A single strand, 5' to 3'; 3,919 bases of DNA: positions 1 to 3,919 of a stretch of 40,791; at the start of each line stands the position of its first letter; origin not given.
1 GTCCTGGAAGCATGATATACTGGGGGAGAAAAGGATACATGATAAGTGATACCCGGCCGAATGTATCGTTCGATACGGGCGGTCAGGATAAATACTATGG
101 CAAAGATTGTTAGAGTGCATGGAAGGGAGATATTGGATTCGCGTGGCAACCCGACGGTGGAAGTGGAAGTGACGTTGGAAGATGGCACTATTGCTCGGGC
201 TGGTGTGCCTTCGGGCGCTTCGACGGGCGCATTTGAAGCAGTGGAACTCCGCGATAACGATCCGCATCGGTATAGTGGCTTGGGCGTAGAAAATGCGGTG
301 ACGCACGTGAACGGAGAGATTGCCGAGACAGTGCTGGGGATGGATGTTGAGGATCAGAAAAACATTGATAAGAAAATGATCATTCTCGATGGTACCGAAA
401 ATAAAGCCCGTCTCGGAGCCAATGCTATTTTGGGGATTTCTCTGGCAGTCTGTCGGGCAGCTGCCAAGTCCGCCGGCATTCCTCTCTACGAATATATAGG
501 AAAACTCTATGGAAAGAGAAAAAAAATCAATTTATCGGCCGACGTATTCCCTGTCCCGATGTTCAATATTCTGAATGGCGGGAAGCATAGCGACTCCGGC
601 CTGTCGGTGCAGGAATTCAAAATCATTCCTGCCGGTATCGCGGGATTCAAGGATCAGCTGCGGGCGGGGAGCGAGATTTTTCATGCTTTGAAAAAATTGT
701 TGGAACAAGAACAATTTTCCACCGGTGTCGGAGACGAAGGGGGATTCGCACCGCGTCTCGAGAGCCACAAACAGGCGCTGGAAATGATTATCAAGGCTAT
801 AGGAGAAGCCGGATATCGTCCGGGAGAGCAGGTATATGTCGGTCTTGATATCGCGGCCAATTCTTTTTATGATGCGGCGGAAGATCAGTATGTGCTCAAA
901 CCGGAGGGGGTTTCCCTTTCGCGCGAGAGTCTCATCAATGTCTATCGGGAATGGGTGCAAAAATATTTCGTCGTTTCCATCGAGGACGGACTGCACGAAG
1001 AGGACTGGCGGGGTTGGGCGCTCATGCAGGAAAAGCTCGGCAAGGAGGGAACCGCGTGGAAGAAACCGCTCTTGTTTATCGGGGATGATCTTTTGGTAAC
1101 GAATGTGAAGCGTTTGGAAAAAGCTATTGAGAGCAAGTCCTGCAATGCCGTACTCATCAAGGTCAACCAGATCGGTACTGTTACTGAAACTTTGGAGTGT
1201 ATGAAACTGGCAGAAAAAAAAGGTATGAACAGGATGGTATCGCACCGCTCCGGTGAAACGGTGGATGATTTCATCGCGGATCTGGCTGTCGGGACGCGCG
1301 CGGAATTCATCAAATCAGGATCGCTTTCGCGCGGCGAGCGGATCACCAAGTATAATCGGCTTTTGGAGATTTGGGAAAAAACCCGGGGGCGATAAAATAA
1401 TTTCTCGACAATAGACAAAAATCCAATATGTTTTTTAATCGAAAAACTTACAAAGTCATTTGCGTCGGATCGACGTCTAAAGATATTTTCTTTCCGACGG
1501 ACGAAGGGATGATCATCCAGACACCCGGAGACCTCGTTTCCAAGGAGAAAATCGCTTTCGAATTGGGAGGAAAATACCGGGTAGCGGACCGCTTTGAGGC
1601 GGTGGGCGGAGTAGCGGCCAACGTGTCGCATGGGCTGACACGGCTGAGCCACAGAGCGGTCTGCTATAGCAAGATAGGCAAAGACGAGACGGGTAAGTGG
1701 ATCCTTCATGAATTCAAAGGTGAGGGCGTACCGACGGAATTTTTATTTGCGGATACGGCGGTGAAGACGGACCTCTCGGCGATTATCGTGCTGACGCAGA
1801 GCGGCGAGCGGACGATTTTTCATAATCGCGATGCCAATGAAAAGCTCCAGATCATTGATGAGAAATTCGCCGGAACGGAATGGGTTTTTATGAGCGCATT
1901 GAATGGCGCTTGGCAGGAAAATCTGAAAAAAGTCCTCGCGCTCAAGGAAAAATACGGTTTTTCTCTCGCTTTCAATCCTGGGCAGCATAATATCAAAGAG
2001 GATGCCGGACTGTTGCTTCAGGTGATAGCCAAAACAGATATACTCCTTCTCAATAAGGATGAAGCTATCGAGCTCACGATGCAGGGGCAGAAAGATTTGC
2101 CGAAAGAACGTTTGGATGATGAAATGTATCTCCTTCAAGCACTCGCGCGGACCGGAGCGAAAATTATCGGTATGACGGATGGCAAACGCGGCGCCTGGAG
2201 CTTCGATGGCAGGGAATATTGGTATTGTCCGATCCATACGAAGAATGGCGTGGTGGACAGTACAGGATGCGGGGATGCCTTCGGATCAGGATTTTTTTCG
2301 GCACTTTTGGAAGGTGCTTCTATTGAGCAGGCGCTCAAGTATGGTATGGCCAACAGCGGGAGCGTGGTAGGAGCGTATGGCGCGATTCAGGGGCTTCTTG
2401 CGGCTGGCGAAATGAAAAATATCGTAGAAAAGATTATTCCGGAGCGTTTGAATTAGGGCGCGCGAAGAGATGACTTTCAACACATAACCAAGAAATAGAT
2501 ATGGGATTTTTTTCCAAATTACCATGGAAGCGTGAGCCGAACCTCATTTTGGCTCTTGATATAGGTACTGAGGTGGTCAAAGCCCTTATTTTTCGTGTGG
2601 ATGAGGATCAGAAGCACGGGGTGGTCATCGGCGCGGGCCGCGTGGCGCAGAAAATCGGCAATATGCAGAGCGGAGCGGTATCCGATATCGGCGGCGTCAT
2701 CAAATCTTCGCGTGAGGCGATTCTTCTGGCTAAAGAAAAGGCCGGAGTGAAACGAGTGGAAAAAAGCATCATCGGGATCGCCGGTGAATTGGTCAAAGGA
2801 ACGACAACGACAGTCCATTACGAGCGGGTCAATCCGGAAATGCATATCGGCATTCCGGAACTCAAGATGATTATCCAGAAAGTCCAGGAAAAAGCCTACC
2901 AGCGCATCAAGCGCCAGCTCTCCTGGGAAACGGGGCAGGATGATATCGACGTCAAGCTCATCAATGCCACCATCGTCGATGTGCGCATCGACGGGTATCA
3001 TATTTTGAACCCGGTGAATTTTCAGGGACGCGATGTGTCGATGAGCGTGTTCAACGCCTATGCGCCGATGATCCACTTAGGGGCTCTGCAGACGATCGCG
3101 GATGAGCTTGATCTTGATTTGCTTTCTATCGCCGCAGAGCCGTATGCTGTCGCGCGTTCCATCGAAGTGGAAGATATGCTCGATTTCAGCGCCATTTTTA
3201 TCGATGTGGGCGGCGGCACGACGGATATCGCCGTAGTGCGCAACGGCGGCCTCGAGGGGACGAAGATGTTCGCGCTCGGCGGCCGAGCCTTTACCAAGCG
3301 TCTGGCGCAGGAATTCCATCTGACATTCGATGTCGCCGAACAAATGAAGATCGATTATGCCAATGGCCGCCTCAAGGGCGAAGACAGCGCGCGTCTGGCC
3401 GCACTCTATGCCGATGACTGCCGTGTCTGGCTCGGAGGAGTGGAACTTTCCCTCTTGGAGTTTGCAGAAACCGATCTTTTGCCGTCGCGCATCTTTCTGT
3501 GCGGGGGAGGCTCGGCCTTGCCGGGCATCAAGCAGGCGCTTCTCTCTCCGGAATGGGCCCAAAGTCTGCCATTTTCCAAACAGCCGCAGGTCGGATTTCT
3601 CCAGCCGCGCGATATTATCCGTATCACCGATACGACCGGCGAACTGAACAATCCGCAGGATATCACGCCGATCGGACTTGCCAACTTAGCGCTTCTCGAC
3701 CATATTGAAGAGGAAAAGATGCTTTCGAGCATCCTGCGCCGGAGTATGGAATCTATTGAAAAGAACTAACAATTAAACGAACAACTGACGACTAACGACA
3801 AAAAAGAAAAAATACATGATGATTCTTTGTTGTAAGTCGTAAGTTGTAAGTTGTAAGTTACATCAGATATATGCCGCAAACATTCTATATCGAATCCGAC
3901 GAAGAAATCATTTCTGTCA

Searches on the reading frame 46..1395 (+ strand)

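Call 94: search_protein_families(library=pfam, proteins=[window:46-1395:+], max_evalue=0.00001)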
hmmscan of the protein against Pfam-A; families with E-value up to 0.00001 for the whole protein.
window:46-1395:+ (449 aa): 2 families
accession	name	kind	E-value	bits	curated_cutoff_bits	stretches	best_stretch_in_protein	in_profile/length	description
PF00113.28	Enolase_C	-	2e-98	329.8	21.5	1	167-445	3-280/296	Enolase, C-terminal TIM barrel domain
PF03952.21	Enolase_N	-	3.1e-59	199.3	35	1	21-151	1-131/131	Enolase, N-terminal domain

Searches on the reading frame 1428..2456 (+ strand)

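Call 94: search_protein_families(library=pfam, proteins=[window:1428-2456:+], max_evalue=0.00001)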
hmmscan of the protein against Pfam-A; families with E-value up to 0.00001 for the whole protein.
window:1428-2456:+ (342 aa): 1 family
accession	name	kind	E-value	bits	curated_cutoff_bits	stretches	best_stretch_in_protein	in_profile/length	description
PF00294.29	PfkB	-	1.5e-37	130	25.8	1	51-322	27-298/302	pfkB family carbohydrate kinase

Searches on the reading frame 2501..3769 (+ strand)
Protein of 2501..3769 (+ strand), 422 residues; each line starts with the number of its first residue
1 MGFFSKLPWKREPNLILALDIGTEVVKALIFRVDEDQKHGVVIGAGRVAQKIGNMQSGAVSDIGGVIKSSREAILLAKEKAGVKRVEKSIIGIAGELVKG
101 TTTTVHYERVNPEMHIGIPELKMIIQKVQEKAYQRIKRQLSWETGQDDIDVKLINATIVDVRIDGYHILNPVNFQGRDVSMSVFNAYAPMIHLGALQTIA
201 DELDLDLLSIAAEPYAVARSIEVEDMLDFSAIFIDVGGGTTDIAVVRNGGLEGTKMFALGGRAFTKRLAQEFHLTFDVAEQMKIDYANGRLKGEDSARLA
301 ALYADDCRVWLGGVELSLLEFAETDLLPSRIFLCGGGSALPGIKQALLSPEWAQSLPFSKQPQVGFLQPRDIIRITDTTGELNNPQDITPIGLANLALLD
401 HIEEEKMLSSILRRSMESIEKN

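Call 94: search_protein_families(library=pfam, proteins=[window:2501-3769:+], max_evalue=0.00001)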
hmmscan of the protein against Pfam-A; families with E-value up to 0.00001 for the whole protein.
window:2501-3769:+ (422 aa): 2 families
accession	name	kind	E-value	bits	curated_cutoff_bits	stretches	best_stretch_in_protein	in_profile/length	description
PF14450.12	FtsA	-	2.8e-14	54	31.8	1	233-346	2-98/127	Cell division protein FtsA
PF06723.19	MreB_Mbl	-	3e-06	26.7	27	0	209-271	125-187/327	MreB/Mbl protein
